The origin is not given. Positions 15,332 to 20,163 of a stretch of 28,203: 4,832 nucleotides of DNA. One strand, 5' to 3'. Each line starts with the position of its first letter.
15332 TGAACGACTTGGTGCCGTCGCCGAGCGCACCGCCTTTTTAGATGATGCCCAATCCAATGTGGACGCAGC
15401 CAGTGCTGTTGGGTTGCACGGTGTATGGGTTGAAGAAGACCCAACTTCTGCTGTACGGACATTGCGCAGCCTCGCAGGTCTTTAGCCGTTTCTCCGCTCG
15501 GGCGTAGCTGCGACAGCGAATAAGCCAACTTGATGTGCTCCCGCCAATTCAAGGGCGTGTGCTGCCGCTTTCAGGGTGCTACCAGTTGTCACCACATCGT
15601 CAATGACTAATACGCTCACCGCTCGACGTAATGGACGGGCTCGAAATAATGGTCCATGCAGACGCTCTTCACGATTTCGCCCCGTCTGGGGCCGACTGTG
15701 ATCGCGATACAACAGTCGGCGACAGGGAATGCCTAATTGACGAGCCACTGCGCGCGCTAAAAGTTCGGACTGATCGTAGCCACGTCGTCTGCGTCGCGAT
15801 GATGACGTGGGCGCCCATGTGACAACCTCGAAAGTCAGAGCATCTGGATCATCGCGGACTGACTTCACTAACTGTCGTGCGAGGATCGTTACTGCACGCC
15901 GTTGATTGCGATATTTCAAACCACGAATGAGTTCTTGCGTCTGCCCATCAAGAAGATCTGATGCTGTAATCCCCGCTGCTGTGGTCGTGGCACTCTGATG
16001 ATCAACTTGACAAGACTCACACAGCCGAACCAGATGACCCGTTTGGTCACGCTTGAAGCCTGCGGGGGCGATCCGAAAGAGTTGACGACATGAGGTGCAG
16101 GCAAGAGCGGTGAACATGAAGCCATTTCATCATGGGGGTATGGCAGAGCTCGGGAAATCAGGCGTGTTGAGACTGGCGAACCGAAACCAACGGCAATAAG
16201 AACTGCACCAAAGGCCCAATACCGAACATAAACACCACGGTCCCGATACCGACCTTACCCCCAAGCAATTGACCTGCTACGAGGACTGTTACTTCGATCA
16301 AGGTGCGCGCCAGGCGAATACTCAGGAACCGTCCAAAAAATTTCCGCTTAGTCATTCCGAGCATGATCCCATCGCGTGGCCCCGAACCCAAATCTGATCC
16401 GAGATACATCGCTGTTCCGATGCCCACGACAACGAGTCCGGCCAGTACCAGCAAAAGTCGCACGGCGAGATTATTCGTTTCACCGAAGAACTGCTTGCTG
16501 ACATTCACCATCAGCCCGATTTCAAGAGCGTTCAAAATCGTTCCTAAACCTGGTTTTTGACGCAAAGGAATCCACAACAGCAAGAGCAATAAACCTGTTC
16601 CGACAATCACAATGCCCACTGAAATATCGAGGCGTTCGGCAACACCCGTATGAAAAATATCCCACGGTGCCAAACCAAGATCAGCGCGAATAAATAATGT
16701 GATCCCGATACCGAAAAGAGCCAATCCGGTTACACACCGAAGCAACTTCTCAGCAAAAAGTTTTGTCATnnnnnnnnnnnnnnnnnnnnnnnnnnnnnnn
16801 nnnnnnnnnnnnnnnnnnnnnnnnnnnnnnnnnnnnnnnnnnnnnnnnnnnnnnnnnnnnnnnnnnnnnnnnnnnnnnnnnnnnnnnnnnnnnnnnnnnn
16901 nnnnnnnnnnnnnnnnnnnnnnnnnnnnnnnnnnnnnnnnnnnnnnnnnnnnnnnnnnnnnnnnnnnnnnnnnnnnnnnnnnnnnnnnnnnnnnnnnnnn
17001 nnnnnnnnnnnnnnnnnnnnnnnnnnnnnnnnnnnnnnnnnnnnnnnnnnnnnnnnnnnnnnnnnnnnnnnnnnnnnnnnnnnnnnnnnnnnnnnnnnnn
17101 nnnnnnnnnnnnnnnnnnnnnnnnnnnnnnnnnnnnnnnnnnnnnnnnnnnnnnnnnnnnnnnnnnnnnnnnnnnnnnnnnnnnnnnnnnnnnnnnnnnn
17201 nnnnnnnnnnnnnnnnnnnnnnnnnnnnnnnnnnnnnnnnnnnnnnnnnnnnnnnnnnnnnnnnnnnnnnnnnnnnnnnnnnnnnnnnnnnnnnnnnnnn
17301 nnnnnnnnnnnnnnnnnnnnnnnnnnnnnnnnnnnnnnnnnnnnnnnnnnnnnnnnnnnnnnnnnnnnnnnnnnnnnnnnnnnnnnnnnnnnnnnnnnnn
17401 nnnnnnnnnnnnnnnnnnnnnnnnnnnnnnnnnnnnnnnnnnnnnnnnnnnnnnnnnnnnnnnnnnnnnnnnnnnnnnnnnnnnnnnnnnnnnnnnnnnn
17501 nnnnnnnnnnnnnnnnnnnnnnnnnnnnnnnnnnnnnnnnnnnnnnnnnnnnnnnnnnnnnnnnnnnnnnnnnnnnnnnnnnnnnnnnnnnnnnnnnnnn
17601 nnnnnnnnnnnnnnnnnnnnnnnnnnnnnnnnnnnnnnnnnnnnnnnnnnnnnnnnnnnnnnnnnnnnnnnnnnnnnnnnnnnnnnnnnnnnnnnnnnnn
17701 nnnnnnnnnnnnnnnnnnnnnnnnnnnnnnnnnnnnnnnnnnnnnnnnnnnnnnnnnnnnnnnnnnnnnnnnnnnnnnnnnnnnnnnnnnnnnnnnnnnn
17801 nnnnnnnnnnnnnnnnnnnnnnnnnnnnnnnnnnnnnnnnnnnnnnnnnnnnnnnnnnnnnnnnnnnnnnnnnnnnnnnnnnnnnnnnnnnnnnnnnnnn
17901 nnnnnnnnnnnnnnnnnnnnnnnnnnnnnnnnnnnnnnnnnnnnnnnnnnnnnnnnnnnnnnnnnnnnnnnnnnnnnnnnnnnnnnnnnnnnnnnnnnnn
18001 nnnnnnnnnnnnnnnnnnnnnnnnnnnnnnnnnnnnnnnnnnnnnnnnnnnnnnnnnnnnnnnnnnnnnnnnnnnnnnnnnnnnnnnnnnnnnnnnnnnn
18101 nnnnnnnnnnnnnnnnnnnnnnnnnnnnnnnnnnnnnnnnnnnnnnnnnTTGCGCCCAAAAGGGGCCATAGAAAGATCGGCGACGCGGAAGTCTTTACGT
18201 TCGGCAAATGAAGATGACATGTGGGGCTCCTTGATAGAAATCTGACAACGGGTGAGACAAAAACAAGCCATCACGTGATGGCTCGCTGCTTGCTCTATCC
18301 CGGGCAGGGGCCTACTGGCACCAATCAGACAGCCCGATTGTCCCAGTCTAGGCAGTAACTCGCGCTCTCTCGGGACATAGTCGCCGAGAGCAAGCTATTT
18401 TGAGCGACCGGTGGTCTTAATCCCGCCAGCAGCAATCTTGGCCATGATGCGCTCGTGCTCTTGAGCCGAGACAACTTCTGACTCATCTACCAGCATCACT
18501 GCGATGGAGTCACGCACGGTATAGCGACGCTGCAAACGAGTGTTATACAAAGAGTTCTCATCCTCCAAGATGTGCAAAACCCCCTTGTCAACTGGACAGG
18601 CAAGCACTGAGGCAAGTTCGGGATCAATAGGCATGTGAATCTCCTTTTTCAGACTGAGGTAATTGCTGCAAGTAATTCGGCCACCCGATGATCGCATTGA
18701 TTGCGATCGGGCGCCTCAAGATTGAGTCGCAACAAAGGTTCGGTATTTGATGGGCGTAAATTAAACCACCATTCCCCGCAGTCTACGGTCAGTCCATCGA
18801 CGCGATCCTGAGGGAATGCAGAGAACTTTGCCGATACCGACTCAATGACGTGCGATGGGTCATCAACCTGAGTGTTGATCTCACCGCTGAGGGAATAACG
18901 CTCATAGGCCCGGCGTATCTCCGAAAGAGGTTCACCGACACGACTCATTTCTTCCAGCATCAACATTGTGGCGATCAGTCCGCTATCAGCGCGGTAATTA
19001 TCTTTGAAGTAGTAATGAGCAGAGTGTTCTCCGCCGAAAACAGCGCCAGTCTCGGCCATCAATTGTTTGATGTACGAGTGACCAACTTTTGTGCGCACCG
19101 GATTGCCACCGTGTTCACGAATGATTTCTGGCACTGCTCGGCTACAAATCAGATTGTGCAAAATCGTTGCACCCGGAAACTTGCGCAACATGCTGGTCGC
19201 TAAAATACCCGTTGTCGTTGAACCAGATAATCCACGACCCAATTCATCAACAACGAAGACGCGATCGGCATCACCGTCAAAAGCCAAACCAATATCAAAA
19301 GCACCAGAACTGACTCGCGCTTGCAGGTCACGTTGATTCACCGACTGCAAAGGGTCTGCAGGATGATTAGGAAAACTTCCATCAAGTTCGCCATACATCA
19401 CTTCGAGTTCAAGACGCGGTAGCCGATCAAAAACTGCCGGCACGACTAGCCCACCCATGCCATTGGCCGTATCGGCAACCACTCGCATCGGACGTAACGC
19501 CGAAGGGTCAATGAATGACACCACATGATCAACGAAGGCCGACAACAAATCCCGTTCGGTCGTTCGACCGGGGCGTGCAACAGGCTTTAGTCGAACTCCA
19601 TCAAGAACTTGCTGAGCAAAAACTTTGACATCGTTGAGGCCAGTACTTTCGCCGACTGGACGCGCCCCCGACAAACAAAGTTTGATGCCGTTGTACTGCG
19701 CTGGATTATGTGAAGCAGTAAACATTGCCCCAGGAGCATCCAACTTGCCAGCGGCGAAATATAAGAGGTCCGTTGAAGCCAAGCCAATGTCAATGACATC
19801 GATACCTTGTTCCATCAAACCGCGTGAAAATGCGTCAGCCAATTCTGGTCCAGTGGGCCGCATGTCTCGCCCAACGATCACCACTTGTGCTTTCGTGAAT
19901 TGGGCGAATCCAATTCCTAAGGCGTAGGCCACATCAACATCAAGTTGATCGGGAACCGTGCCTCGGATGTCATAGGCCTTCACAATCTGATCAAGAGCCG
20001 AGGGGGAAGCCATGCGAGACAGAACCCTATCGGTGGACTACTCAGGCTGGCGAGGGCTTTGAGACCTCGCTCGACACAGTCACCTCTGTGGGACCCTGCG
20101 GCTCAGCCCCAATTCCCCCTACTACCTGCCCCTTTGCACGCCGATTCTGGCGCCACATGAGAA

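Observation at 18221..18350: Unannotated structured RNA with an internal terminator upstream of ahcY (candidate riboswitch/attenuator or sRNA)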

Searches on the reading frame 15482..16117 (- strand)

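Call 7: search_protein_families(library=pfam, proteins=[window:15482-16117:-])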
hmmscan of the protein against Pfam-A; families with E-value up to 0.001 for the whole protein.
window:15482-16117:- (211 aa): 1 family
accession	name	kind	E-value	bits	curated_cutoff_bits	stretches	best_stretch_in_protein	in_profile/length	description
PF00156.33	Pribosyltran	-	1.2e-10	41.3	26.3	1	117-209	40-130/158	Phosphoribosyl transferase domain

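Call 64: search_protein_families(library=ncbifam, proteins=[window:15482-16117:-], max_evalue=0.01)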
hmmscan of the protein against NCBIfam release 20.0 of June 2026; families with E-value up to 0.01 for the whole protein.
window:15482-16117:- (211 aa): 20 families
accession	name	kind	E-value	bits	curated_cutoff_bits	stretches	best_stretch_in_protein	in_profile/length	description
TIGR00201.1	comF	subfamily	7.1e-19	68.5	233.55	1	32-202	14-188/190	ComF family protein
NF008616.0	PRK11595.1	equivalog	3.5e-16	59.4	304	1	61-205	75-226/227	DNA utilization protein GntX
NF006328.0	PRK08558.1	equivalog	5.8e-06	26.1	184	1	162-207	172-217/238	adenine phosphoribosyltransferase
NF005592.0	PRK07322.1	subfamily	2.8e-05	23.6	143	1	168-205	122-159/180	adenine phosphoribosyltransferase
NF002635.0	PRK02304.1-4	subfamily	0.00011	21.8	146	1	168-202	117-151/188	adenine phosphoribosyltransferase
NF002636.0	PRK02304.1-5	equivalog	0.00013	21.5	125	1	164-202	115-153/176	adenine phosphoribosyltransferase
NF005537.0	PRK07199.1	subfamily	0.00013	21.2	322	1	166-202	211-247/301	ribose-phosphate diphosphokinase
TIGR00336.1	pyrE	equivalog_domain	0.0002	21.2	106.8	1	168-202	110-144/173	orotate phosphoribosyltransferase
TIGR01251.1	ribP_PPkin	subfamily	0.0002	20.4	113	1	168-202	212-246/309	ribose-phosphate diphosphokinase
TIGR01367.1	pyrE_Therm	equivalog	0.00031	20.4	150.25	1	159-203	98-142/187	orotate phosphoribosyltransferase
NF040646.1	HPT_Archaea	equivalog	0.0004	20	200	1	168-202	116-150/184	hypoxanthine/guanine phosphoribosyltransferase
NF002095.0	PRK00934.1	equivalog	0.00043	19.5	296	1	168-202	207-241/287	ribose-phosphate diphosphokinase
NF002620.0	PRK02277.1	subfamily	0.00068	19.3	115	1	146-200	121-175/201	orotate phosphoribosyltransferase-like protein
NF002320.0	PRK01259.1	subfamily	0.00089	18.7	297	1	168-200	216-248/316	ribose-phosphate diphosphokinase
NF004689.0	PRK06031.1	equivalog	0.0012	18.1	175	1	162-202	150-190/233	phosphoribosyltransferase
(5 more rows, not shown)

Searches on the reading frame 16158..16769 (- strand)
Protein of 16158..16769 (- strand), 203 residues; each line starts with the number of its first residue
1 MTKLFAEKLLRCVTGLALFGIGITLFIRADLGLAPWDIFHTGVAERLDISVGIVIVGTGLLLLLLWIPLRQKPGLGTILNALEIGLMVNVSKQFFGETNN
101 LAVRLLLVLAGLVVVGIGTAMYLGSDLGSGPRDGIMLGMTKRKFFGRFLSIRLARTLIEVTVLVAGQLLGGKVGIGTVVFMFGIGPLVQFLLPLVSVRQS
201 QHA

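Call 7: search_protein_families(library=pfam, proteins=[window:16158-16769:-])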
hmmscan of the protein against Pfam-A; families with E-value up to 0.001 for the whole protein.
window:16158-16769:- (203 aa): 0 families

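Call 64: search_protein_families(library=ncbifam, proteins=[window:16158-16769:-], max_evalue=0.01)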
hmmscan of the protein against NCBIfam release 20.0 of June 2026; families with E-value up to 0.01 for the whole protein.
window:16158-16769:- (203 aa): 2 families
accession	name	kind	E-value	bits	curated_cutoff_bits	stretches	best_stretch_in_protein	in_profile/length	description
NF052291.1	membrane_YczE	equivalog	4e-64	215.9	205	1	7-193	2-184/185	membrane protein YczE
NF045987.1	SPE_1075_fam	subfamily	1.1e-05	24.8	125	0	91-133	8-50/268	SPE_1075/MLC_0560 family membrane protein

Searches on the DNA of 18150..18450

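Call 4: search_rna_families(source=window, start=18150, end=18450, threshold=evalue, max_evalue=10, show_alignments=3)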
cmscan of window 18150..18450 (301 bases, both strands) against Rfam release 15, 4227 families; matches with E-value up to 10: 0.
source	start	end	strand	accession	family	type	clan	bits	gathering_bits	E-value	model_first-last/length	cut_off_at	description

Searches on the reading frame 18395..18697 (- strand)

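Call 7: search_protein_families(library=pfam, proteins=[window:18395-18697:-])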
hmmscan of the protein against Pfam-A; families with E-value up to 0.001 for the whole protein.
window:18395-18697:- (100 aa): 1 family
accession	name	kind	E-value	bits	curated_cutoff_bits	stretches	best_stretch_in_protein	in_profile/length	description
PF03966.22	Trm112p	-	4.8e-08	33.2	22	1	25-64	1-40/40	Trm112p-like protein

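Call 64: search_protein_families(library=ncbifam, proteins=[window:18395-18697:-], max_evalue=0.01)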
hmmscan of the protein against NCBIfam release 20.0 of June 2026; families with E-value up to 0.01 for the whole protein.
window:18395-18697:- (100 aa): 2 families
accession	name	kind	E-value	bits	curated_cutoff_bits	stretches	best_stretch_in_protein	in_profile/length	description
NF008806.0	PRK11827.1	equivalog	0.00097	19.2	126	1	25-81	2-58/60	protein YcaR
NF038101.1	Trm112_arch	equivalog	0.0041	17.2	77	0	27-67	4-52/59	methytransferase partner Trm112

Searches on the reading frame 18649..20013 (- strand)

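Call 7: search_protein_families(library=pfam, proteins=[window:18649-20013:-])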
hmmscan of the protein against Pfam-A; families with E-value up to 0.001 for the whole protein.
window:18649-20013:- (454 aa): 4 families
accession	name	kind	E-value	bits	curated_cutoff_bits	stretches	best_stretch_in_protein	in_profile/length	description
PF02878.22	PGM_PMM_I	-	3e-32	111.6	22.5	1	9-123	2-122/138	Phosphoglucomutase/phosphomannomutase, alpha/beta/alpha domain I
PF02880.22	PGM_PMM_III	-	1.1e-27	96.9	20.7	1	264-373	2-115/115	Phosphoglucomutase/phosphomannomutase, alpha/beta/alpha domain III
PF02879.22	PGM_PMM_II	-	4.6e-19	69.3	29.3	1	159-259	2-103/103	Phosphoglucomutase/phosphomannomutase, alpha/beta/alpha domain II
PF00408.26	PGM_PMM_IV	-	2.6e-08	34.2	23.1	1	378-448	1-66/68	Phosphoglucomutase/phosphomannomutase, C-terminal domain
